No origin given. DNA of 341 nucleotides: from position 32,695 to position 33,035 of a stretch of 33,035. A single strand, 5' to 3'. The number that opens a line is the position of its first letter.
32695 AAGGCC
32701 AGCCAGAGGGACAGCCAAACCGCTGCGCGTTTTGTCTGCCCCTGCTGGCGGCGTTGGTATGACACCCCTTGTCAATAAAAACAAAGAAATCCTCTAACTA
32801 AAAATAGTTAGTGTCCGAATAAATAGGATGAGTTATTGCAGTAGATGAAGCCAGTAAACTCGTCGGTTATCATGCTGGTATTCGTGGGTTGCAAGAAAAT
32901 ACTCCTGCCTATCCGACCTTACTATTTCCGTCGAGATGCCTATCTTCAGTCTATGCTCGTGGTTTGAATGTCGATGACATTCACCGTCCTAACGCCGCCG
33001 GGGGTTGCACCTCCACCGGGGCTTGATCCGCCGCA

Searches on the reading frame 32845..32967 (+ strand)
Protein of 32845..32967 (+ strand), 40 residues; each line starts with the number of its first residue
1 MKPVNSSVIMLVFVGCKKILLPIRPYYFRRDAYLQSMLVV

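Call 58: find_encoding_contigs(protein=window:32845-32967:+, flank=10000, max_places=5)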
Protein window:32845-32967:+ (40 aa): no gene with exactly this product is on record in the collection.
